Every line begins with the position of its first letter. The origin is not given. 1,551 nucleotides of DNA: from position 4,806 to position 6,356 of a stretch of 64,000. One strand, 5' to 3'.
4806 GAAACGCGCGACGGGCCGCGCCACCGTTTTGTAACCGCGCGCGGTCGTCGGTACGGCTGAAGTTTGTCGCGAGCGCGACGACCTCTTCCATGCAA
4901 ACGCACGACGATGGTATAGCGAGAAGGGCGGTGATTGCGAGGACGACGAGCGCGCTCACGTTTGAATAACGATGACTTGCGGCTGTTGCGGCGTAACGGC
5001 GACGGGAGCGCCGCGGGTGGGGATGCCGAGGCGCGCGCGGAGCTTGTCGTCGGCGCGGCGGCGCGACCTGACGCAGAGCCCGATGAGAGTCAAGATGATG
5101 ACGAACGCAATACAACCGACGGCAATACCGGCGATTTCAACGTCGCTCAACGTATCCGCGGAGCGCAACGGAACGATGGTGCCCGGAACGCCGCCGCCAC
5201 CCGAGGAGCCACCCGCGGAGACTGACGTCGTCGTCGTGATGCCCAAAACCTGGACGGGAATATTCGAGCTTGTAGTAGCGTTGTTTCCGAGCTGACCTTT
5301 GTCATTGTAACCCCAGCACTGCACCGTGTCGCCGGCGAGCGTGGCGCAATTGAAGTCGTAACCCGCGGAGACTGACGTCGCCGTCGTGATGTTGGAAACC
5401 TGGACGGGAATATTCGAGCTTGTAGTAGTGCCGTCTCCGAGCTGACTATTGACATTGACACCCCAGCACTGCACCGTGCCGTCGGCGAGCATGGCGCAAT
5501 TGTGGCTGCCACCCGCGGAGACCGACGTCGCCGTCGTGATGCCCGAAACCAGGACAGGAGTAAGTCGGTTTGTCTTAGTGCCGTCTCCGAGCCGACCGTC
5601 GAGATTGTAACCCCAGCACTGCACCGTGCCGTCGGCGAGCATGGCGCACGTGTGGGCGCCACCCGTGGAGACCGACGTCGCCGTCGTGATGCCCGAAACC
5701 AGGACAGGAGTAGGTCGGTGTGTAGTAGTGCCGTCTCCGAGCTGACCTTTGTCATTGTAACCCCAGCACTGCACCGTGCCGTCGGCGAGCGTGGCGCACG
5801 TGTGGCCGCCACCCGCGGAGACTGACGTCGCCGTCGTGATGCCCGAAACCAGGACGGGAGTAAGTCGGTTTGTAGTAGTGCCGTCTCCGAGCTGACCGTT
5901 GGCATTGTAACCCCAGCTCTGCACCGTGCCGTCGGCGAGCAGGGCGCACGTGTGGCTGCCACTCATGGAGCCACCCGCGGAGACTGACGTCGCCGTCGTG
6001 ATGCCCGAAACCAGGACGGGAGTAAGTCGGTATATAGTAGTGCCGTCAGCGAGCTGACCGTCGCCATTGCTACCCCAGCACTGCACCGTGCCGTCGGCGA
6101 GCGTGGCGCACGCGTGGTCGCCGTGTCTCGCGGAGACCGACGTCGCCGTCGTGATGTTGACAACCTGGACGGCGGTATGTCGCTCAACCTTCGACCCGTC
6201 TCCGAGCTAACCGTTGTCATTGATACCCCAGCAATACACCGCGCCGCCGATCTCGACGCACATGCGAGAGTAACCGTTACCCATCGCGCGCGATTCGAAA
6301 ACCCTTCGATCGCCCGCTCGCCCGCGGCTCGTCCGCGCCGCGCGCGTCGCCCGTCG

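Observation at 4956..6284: RCC1-repeat gene interrupted by a single in-frame TAG, and a membrane-anchored RCC1 propeller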

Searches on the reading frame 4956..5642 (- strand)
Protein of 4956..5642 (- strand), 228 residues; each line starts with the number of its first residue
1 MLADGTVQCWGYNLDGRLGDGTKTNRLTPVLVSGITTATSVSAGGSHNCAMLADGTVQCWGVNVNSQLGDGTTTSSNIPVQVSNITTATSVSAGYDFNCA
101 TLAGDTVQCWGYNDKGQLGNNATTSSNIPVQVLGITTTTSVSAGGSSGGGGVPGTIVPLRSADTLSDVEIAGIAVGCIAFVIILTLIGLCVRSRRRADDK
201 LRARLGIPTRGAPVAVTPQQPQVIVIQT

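Call 38: find_encoding_contigs(protein=window:4956-5642:-, flank=3000, max_places=10)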
Protein window:4956-5642:- (228 aa): 24 contigs read that carry it; 10 places shown.
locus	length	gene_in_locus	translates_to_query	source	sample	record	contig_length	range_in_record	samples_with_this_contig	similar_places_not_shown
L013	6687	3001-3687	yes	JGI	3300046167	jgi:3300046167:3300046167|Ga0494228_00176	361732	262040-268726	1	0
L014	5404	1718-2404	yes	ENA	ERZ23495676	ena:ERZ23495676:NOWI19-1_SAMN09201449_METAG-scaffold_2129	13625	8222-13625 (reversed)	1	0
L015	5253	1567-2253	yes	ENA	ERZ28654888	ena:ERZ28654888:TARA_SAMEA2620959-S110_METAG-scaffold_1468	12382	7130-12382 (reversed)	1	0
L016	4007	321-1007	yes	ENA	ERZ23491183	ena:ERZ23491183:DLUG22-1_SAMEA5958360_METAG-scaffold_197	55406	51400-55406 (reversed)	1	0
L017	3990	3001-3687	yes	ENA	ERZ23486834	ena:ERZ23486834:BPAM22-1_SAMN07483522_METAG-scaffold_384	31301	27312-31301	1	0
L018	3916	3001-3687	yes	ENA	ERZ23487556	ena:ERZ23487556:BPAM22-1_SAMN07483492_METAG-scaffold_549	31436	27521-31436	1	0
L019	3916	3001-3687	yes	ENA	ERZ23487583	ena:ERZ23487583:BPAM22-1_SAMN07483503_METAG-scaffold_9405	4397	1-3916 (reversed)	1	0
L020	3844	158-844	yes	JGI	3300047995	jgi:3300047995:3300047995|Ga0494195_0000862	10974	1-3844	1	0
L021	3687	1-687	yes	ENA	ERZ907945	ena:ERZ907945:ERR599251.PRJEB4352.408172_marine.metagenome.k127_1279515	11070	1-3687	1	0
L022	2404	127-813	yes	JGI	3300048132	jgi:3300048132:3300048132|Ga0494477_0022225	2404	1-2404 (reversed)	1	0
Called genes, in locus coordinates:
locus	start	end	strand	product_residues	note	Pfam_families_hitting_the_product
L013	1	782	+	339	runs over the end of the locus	-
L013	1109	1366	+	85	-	-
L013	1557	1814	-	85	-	-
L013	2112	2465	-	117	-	-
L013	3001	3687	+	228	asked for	PF00415:RCC1, PF25384:Alsin_RLD (faint), PF25390:WD40_RLD, PF13540:RCC1_2, PF00415:RCC1, PF13540:RCC1_2 (weak), PF00415:RCC1 (weak)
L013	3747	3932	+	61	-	-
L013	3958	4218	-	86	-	-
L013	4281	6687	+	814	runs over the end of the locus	-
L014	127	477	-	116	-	-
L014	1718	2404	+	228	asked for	PF00415:RCC1, PF25384:Alsin_RLD (faint), PF25390:WD40_RLD, PF13540:RCC1_2, PF00415:RCC1, PF13540:RCC1_2 (weak), PF00415:RCC1 (weak)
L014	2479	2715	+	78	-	-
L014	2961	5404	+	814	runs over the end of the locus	-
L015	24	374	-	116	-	-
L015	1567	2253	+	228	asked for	PF00415:RCC1, PF25384:Alsin_RLD (faint), PF25390:WD40_RLD, PF13540:RCC1_2, PF00415:RCC1, PF13540:RCC1_2 (weak), PF00415:RCC1 (weak)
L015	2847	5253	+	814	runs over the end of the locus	-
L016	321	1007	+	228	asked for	PF00415:RCC1, PF25384:Alsin_RLD (faint), PF25390:WD40_RLD, PF13540:RCC1_2, PF00415:RCC1, PF13540:RCC1_2 (weak), PF00415:RCC1 (weak)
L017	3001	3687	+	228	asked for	PF00415:RCC1, PF25384:Alsin_RLD (faint), PF25390:WD40_RLD, PF13540:RCC1_2, PF00415:RCC1, PF13540:RCC1_2 (weak), PF00415:RCC1 (weak)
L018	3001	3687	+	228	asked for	PF00415:RCC1, PF25384:Alsin_RLD (faint), PF25390:WD40_RLD, PF13540:RCC1_2, PF00415:RCC1, PF13540:RCC1_2 (weak), PF00415:RCC1 (weak)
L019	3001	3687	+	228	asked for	PF00415:RCC1, PF25384:Alsin_RLD (faint), PF25390:WD40_RLD, PF13540:RCC1_2, PF00415:RCC1, PF13540:RCC1_2 (weak), PF00415:RCC1 (weak)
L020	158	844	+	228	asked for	PF00415:RCC1, PF25384:Alsin_RLD (faint), PF25390:WD40_RLD, PF13540:RCC1_2, PF00415:RCC1, PF13540:RCC1_2 (weak), PF00415:RCC1 (weak)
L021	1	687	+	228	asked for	PF00415:RCC1, PF25384:Alsin_RLD (faint), PF25390:WD40_RLD, PF13540:RCC1_2, PF00415:RCC1, PF13540:RCC1_2 (weak), PF00415:RCC1 (weak)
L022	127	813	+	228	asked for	PF00415:RCC1, PF25384:Alsin_RLD (faint), PF25390:WD40_RLD, PF13540:RCC1_2, PF00415:RCC1, PF13540:RCC1_2 (weak), PF00415:RCC1 (weak)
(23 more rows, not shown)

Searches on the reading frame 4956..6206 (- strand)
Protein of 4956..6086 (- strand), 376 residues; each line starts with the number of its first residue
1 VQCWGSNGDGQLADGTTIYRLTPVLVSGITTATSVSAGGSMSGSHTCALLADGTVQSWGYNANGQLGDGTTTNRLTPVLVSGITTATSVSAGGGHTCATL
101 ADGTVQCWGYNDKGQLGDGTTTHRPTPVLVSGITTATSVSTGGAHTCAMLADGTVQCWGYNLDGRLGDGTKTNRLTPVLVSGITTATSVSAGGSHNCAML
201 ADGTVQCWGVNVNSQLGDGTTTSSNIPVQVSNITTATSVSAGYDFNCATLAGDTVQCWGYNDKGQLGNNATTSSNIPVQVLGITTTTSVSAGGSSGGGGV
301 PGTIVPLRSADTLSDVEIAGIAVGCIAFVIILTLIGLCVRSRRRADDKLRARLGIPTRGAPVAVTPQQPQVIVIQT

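Call 21: find_encoding_contigs(protein=window:4956-6086:-, flank=3000, max_places=10)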
Protein window:4956-6086:- (376 aa): no gene with exactly this product is on record in the collection.

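Call 23: find_encoding_contigs(protein=window:4956-5966:-, flank=3000, max_places=10)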
Protein window:4956-5966:- (336 aa): no gene with exactly this product is on record in the collection.
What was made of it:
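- No assembly carrying the TAG allele was found: the 376-aa and 336-aa downstream ORFs are absent from the protein collection (calls 21, 23).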

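Call 40: find_encoding_contigs(protein=P0229, flank=10000, max_places=5)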
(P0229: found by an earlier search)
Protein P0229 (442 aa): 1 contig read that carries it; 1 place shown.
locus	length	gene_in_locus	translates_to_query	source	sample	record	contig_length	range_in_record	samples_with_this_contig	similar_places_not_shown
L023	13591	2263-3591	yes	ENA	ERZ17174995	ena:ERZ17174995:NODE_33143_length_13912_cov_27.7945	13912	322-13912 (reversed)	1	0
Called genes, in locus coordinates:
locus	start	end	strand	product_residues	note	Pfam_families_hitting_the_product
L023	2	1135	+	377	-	?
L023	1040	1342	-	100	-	-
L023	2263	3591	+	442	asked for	PF25390:WD40_RLD, PF25390:WD40_RLD, PF00415:RCC1, PF13540:RCC1_2, PF00415:RCC1, PF13540:RCC1_2, PF00415:RCC1, PF13540:RCC1_2, +7 more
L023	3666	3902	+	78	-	-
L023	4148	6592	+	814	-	-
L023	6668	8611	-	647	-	-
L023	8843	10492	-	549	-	PF26695:DUF8234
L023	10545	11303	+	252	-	PF03942:DTW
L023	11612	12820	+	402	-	PF03567:Sulfotransfer_2 (faint)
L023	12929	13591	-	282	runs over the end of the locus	PF04296:YlxR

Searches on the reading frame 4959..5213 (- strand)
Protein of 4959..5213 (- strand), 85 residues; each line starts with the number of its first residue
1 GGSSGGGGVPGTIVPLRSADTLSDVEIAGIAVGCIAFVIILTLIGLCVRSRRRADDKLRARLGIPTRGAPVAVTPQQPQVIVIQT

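Call 30: find_homologous_proteins(query=window:4959-5213:-, max_evalue=0.01)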
Query seq(85 aa) (85 aa): 4 proteins with E <= 0.01 among 6 candidates.
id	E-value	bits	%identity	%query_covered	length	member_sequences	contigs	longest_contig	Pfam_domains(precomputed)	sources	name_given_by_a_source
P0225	3.2e-22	96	65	100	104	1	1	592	-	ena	-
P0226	5.4e-22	95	78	75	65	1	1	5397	-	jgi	jgi:hypothetical protein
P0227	3.6e-20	89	75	75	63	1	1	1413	-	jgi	jgi:hypothetical protein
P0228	3.1e-17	80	59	82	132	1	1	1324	-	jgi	-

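Call 33: find_encoding_contigs(protein=P0226, flank=6000, max_places=5)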
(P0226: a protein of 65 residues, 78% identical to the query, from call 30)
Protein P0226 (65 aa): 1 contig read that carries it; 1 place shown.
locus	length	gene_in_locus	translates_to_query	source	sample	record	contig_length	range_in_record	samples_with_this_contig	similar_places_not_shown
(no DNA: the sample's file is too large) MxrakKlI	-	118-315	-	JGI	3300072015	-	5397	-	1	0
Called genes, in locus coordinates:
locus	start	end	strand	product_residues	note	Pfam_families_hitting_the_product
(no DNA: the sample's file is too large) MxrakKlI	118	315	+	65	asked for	-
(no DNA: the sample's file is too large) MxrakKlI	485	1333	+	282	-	-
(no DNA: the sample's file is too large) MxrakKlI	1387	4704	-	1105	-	PF01433:Peptidase_M1, PF25316:TAF2_3rd, PF25577:TPR_TAF2_C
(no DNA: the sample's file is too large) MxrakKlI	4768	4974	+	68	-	-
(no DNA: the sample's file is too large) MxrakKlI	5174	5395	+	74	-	?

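Call 45: search_protein_families(library=pfam, proteins=[P0228, P0225], max_evalue=1)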
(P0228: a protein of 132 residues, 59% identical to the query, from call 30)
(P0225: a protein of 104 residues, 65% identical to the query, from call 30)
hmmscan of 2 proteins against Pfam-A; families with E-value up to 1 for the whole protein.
P0228 (132 aa): 6 families
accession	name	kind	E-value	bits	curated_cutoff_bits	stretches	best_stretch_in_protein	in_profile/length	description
PF23091.2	TNFR_ELAPOR1_6th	-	0.025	15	33.2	1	19-46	11-37/41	ELAPOR1-like, TNF receptor-like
PF06679.17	DUF1180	-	0.056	14.3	27.7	1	21-111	54-135/167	Membrane protein FAM174-like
PF01034.25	Syndecan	-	0.17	12.3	25.2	1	73-100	10-36/64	Syndecan domain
PF16492.10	Cadherin_C_2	-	0.22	12.7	31.5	1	79-103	13-37/85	Cadherin cytoplasmic C-terminal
PF01102.23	Glycophorin_A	-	0.23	12.2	30.1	1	62-98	46-85/114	Glycophorin A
PF14575.11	EphA2_TM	-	0.24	12.5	28.9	1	76-101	1-26/74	Ephrin type-A receptor 2 transmembrane domain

P0225 (104 aa): 1 family
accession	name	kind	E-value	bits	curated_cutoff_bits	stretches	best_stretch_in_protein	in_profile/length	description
PF21415.2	SMK1_alpha_su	-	0.22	11.9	27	1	33-63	14-42/62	SMK1 alpha subunit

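Call 63: search_protein_representatives(protein=window:4959-5213:-)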
Query: 85 residues. Proteins with E-value up to 0.001 (for the whole library): 14; up to 1e-10: 6; up to 1e-30: 1. The best 14 are listed.
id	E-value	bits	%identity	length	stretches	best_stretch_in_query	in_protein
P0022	1.5e-44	165.2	100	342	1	1-85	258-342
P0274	2.1e-18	81.9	56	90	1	5-84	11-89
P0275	1.9e-12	63.0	55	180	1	9-84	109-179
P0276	6.3e-12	61.3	64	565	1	22-84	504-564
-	2.7e-11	59.3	66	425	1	22-84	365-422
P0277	8.3e-11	57.7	60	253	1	22-84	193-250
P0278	8.5e-10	54.5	52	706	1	18-83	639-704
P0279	1.4e-09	53.8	54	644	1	21-84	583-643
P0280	5.8e-09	51.9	52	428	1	1-84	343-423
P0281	1.8e-08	50.3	56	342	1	14-84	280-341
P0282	4.5e-07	45.8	49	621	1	13-84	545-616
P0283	1.3e-06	44.4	51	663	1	21-84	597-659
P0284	2.5e-05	40.3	63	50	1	44-84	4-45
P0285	3.1e-04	36.8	47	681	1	22-84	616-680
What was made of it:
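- Closest known: Secreted or surface bacterial RCC1-repeat arrays. Different: None carries the algal tail module (call 63).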

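Call 65: list_cluster_members(proteins=[P0276, P0278, P0279, P0280, P0281, P0282, P0283, P0285, P0275, P0106])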
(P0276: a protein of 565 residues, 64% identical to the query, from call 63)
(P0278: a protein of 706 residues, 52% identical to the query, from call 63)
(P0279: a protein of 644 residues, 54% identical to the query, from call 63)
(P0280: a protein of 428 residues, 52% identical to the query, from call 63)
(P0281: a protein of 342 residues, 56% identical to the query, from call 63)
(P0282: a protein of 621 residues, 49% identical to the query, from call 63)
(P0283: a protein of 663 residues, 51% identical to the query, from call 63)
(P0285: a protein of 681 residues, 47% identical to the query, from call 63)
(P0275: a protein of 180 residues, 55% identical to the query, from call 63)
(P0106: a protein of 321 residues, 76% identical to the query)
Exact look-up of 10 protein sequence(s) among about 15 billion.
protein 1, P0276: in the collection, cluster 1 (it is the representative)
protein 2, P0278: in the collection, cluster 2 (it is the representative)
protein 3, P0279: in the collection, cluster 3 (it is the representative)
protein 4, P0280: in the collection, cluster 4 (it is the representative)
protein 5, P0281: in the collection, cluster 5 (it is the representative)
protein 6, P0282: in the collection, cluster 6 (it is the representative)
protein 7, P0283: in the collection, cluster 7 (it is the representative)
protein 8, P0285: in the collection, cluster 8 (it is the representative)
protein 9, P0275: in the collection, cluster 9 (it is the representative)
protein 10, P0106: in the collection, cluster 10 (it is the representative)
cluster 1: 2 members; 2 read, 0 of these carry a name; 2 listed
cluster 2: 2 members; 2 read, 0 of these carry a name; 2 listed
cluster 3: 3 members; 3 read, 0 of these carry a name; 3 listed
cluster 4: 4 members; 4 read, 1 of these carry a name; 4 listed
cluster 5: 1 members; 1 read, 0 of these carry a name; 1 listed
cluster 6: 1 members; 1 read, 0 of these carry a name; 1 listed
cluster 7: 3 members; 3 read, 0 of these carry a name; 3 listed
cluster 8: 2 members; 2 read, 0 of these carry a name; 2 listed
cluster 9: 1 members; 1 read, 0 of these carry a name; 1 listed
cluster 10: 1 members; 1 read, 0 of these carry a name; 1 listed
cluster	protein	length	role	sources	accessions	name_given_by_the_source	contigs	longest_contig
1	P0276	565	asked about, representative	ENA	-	-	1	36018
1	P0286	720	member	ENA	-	-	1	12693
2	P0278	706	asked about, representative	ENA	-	-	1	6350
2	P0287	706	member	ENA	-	-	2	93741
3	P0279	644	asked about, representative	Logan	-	-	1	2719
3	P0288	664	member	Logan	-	-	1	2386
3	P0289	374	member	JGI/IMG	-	-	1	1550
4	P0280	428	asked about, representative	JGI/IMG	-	hypothetical protein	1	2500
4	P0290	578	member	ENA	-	-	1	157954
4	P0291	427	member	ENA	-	-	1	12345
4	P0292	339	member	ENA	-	-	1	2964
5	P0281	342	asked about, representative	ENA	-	-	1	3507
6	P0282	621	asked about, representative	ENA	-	-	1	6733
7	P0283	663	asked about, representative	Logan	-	-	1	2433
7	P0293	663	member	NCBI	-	-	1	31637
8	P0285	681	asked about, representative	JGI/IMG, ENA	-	-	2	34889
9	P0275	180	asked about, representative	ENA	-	-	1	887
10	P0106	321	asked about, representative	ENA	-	-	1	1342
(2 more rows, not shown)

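Call 66: search_protein_families(library=pfam, proteins=[P0276, P0278, P0279, P0281, P0282, P0285, P0275], max_evalue=0.001)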
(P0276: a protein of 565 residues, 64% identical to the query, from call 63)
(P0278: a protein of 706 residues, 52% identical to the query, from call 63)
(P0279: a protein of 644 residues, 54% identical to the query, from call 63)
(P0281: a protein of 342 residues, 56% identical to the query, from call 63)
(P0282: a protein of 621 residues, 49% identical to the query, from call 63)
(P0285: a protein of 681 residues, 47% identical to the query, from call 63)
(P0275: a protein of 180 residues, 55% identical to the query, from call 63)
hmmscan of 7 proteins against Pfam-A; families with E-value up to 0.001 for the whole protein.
P0276 (565 aa): 1 family
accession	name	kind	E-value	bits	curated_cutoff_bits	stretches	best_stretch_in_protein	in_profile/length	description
PF03382.20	DUF285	-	8.8e-35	119.5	25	1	387-489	16-117/120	Mycoplasma protein of unknown function, DUF285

P0278 (706 aa): 1 family
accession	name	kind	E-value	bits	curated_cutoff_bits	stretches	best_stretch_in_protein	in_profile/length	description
PF03382.20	DUF285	-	2.9e-33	114.6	25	1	524-626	16-117/120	Mycoplasma protein of unknown function, DUF285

P0279 (644 aa): 1 family
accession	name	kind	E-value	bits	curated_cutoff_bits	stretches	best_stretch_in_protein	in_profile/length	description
PF03382.20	DUF285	-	5.6e-35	120.1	25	1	465-569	14-117/120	Mycoplasma protein of unknown function, DUF285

P0281 (342 aa): 1 family
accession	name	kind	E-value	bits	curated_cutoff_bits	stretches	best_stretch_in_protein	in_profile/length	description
PF03382.20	DUF285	-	1.8e-69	231.5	25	2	149-253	13-117/120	Mycoplasma protein of unknown function, DUF285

P0282 (621 aa): 1 family
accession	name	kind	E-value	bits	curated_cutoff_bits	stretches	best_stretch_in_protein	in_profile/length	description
PF03382.20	DUF285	-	2.8e-33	114.7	25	2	222-292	27-95/120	Mycoplasma protein of unknown function, DUF285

P0285 (681 aa): 1 family
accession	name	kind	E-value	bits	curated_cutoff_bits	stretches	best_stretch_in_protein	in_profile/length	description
PF03382.20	DUF285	-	1.1e-33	115.9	25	1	498-601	15-117/120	Mycoplasma protein of unknown function, DUF285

P0275 (180 aa): 1 family
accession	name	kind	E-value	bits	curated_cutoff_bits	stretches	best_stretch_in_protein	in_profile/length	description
PF23091.2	TNFR_ELAPOR1_6th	-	6e-07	29.7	33.2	0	70-97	11-37/41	ELAPOR1-like, TNF receptor-like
